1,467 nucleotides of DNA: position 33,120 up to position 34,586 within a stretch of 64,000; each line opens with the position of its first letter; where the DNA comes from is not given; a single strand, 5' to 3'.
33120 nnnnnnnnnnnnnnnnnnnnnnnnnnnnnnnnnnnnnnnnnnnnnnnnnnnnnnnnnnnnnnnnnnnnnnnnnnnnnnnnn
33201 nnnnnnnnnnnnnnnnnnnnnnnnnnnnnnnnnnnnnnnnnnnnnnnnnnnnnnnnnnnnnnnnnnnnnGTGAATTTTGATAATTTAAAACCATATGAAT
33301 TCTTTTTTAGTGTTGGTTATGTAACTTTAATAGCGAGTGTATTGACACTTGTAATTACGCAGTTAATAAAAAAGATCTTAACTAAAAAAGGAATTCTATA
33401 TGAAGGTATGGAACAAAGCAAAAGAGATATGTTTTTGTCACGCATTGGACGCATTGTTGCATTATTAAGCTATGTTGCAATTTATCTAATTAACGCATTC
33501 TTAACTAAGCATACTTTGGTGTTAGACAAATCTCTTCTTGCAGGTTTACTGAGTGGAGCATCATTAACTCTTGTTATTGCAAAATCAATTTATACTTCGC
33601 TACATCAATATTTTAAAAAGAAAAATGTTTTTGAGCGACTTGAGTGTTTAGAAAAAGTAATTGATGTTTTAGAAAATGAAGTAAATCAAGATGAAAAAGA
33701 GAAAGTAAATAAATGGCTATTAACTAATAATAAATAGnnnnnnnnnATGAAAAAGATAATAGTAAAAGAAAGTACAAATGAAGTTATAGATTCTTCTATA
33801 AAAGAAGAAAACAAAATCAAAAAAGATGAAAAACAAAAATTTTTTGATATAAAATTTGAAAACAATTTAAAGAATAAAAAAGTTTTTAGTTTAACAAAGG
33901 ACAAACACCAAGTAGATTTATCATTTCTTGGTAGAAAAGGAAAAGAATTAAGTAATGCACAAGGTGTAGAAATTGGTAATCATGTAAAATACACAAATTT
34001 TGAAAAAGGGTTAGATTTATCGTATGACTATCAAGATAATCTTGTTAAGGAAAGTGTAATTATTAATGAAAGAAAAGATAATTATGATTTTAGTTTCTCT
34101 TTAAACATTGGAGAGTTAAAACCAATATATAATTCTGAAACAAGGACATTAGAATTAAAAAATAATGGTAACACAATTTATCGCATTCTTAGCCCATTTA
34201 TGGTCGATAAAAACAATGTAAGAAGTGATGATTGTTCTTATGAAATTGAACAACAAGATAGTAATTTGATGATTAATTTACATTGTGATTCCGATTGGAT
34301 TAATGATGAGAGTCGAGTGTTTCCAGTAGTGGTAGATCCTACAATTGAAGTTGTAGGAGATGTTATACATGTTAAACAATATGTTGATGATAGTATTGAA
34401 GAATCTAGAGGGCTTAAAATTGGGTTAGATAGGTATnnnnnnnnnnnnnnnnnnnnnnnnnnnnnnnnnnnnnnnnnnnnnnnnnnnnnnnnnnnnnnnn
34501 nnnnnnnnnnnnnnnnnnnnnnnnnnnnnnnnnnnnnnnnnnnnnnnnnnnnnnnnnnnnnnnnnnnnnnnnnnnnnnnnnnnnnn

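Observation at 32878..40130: Signal-peptide-less 2127-aa Rhs toxin behind a sigma-region-4 HTH gene and a holin-like gene: possible holin-assisted export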

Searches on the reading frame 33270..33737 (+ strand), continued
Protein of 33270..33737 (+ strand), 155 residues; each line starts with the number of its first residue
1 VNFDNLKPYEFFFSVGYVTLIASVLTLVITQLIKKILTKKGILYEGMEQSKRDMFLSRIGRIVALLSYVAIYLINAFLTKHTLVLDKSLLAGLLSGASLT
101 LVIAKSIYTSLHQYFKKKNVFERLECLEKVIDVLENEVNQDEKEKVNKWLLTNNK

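Call 42: find_encoding_contigs(protein=P0088, flank=9000, max_places=2)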
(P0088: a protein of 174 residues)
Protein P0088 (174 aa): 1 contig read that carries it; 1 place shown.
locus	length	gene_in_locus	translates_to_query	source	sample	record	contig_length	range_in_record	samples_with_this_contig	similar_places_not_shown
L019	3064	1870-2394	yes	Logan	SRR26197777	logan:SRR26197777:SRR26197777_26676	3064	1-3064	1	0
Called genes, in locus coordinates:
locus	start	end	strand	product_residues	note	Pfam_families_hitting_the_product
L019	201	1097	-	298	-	-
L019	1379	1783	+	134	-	-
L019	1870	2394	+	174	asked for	-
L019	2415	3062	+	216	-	?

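Call 50: search_protein_families(library=ncbifam, proteins=[L001:7089-7598:+, L001:7591-8190:+, L001:8259-9884:+, L011:9150-9449:+, L019:1379-1783:+], max_evalue=0.01)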
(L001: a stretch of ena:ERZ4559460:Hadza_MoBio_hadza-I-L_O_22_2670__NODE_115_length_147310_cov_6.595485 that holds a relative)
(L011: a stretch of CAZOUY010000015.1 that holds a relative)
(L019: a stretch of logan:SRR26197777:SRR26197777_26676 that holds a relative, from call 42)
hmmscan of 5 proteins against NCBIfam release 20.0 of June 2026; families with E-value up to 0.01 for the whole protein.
L001:7089-7598:+ (169 aa): 66 families (the best 25 are shown)
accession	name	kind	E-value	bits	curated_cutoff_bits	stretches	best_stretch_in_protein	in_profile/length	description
TIGR02952.1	Sig70_famx2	equivalog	2.1e-18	66.8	206.45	1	5-153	2-161/170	ECF subfamily RNA polymerase sigma factor, BldN family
TIGR02937.1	sigma70-ECF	superfamily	6.3e-18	64.9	42.9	1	15-162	2-165/165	sigma-70 family RNA polymerase sigma factor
TIGR02985.1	Sig70_bacteroi1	subfamily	2.6e-16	60.3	126.4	1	14-162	1-162/162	RNA polymerase sigma-70 factor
NF058625.1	sigma_PG0214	equivalog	3.7e-15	56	130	1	12-168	2-167/170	GFO_1088 family ECF-type sigma factor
NF009189.0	PRK12537.1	equivalog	1.1e-13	51.1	261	1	5-112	14-121/182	RNA polymerase sigma factor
TIGR02954.1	Sig70_famx3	hypoth_equivalog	4.2e-13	49.4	188.5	1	3-164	5-169/170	RNA polymerase sigma-70 factor, TIGR02954 family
NF009195.0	PRK12543.1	subfamily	4.5e-13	49.1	197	1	2-164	8-180/192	RNA polymerase sigma factor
NF006147.0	PRK08295.1-4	equivalog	8.8e-13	48.3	212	1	3-88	11-97/201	RNA polymerase factor sigma-70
NF007222.0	PRK09640.1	equivalog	5.2e-10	39.2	194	1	13-164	25-184/188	RNA polymerase sigma factor SigX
NF007220.0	PRK09639.1-5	equivalog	5.8e-10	39.2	260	1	14-166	3-168/181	RNA polymerase sigma factor SigX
NF007223.0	PRK09641.1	equivalog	8.2e-10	38.8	209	1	2-94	6-97/187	RNA polymerase sigma factor SigW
NF004113.0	PRK05602.1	equivalog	9.7e-10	38.4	208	1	3-152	34-191/211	RNA polymerase sigma factor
NF007216.0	PRK09638.1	equivalog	1.1e-09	38.3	194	1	2-164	6-176/180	RNA polymerase sigma factor SigY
NF009166.1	PRK12513.1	equivalog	1.7e-09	37.7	206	1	3-166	11-190/193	RNA polymerase sigma factor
NF006146.0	PRK08295.1-3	equivalog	2e-09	37.3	414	1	4-91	21-109/218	RNA polymerase factor sigma-70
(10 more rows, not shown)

L001:7591-8190:+ (199 aa): 0 families

L001:8259-9884:+ (541 aa): 4 families
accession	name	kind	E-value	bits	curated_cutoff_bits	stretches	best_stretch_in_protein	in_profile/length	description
TIGR03921.1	T7SS_mycosin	equivalog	1.4e-21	77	278.75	1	179-426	11-281/353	type VII secretion-associated serine protease mycosin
TIGR03895.1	protease_PatA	subfamily_domain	1.9e-11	43.5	421.05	1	233-437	19-232/606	PatA/PatG family cyanobactin maturation protease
NF049966.1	QH_SP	equivalog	7.8e-08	31.9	165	1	185-400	2-208/219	subtilisin-like serine protease QhpE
NF042956.1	IteS_antiphage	equivalog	1e-05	24.1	900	1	94-304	174-396/747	S8 family anti-phage peptidase IteS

L011:9150-9449:+ (99 aa): 0 families

L019:1379-1783:+ (134 aa): 0 families

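Call 61: find_encoding_contigs(protein=P0001, flank=2000, max_places=6)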
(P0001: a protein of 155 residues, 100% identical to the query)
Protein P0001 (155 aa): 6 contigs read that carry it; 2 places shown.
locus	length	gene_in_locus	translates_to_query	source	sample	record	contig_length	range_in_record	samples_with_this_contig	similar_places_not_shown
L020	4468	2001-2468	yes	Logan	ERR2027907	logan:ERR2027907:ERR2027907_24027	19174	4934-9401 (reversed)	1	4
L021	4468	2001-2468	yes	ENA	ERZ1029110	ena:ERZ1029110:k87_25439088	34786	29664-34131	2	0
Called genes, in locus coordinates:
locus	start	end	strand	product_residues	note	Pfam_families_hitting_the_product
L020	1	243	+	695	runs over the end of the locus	PF17876:CSD2 (faint), PF00773:RNB, PF00575:S1 (weak)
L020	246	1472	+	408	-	PF02073:Peptidase_M29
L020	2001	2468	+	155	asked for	-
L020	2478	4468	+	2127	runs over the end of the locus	PF05593:RHS_repeat (faint), PF25023:TEN_YD-shell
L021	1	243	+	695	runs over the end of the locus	PF17876:CSD2 (faint), PF00773:RNB, PF00575:S1 (weak)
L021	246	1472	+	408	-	PF02073:Peptidase_M29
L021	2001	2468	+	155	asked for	-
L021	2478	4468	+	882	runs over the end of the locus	?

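Call 67: find_related_loci(query=A2, collection=viral_contigs, flank=8000)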
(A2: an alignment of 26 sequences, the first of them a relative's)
Query A2 (155 aa) in viral_contigs; peptide patterns used: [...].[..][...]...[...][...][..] (x = any residue, [..] = any of these).
66 stretches matched a pattern; 1 encode a relative of the query (tblastn E <= 1e-3); 1 distinct loci.
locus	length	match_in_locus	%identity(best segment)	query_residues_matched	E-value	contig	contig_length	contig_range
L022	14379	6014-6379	31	1-117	3e-15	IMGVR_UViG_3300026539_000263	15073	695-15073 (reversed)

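Call 78: search_protein_families(library=pfam, proteins=[L005:10555-16611:+, L010:6519-12506:+], max_evalue=0.01)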
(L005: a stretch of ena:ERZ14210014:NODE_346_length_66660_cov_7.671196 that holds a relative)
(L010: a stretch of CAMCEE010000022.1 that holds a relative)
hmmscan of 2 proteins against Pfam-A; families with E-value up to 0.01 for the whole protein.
L005:10555-16611:+ (2018 aa): 2 families
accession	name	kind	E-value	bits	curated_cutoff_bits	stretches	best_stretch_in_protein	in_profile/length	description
PF05593.20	RHS_repeat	-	5.3e-17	62.2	22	1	1529-1559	1-32/38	RHS Repeat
PF20148.4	DUF6531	-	1.5e-06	28.9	24.1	1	387-462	3-74/74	Domain of unknown function (DUF6531)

L010:6519-12506:+ (1995 aa): 1 family
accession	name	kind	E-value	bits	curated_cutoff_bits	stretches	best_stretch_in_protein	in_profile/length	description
PF05593.20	RHS_repeat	-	8.6e-15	55.2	22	1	1513-1542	1-31/38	RHS Repeat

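Call 79: search_dna_similar(query=P0098, collection=phages, mode=protein, max_evalue=0.001, max_rows=15)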
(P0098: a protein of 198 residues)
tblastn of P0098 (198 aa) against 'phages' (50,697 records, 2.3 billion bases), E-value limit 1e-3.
No match.

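Call 80: search_dna_similar(query=P0001, collection=phages, mode=protein, max_evalue=0.01, max_rows=15)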
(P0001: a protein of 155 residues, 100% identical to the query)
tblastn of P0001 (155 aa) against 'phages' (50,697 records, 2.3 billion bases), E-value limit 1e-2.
No match.

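Call 84: search_protein_families(library=padloc, proteins=[window:33270-33737:+], max_evalue=0.01)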
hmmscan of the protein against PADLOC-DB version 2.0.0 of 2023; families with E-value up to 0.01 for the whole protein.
window:33270-33737:+ (155 aa): 0 families

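Call 91: search_protein_families(library=pfam, proteins=[L022:1967-3370:+, L022:4116-4889:+, L022:4895-5578:+, L022:5586-6002:+, L022:6613-8340:+, L022:8404-9177:+, L022:9183-9857:+, L022:10180-11382:+, L022:11815-13302:+, L022:13320-13970:+], max_evalue=0.001)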
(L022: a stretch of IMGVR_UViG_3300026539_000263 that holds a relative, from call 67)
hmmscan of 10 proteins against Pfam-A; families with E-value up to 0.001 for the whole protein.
L022:1967-3370:+ (467 aa): 1 family
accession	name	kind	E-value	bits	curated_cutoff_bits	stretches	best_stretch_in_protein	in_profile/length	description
PF07068.17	Gp23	-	1.2e-40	140.6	24.4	1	72-459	9-354/376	Major capsid protein Gp23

L022:4116-4889:+ (257 aa): 0 families

L022:4895-5578:+ (227 aa): 0 families

L022:5586-6002:+ (138 aa): 1 family
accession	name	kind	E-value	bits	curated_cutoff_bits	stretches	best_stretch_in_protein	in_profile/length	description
PF06295.17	ZapG-like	-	0.00097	19.6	33.5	0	21-82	31-80/123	Z-ring associated protein G-like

L022:6613-8340:+ (575 aa): 1 family
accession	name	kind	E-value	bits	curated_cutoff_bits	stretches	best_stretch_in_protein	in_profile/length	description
PF18842.6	LPD26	-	9.7e-05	22.9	27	1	40-71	28-58/62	Large polyvalent protein associated domain 26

L022:8404-9177:+ (257 aa): 0 families

L022:9183-9857:+ (224 aa): 0 families

L022:10180-11382:+ (400 aa): 2 families
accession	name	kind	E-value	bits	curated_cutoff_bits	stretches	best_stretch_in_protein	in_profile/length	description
PF06677.18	Auto_anti-p27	-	8.3e-05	23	24.1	1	168-191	17-40/40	Sjogren's syndrome/scleroderma autoantigen 1 (Autoantigen p27)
PF03966.22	Trm112p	-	9.2e-05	22.7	22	1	166-191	7-32/40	Trm112p-like protein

L022:11815-13302:+ (495 aa): 1 family
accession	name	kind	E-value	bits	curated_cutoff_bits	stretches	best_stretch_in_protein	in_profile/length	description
PF17482.7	Phage_sheath_1C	-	9.3e-05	22.9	26.9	1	386-483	4-102/104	Phage tail sheath C-terminal domain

L022:13320-13970:+ (216 aa): 0 families

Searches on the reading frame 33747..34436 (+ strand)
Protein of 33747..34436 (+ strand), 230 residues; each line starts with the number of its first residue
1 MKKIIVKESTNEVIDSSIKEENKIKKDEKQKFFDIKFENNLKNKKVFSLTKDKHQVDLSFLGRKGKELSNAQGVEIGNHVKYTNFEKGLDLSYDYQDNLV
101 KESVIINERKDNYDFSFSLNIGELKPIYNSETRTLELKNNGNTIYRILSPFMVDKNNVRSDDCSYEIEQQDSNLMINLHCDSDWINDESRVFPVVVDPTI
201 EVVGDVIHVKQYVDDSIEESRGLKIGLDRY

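Call 18: find_homologous_proteins(query=window:33747-34436:+, max_evalue=0.01)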
Query window:33747-34436:+ (230 aa): 2 proteins with E <= 0.01 among 572 candidates.
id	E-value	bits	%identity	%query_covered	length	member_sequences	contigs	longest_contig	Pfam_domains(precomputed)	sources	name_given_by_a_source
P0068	1.1e-42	165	44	88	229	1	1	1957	-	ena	-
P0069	5.3e-42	162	43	88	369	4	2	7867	-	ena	-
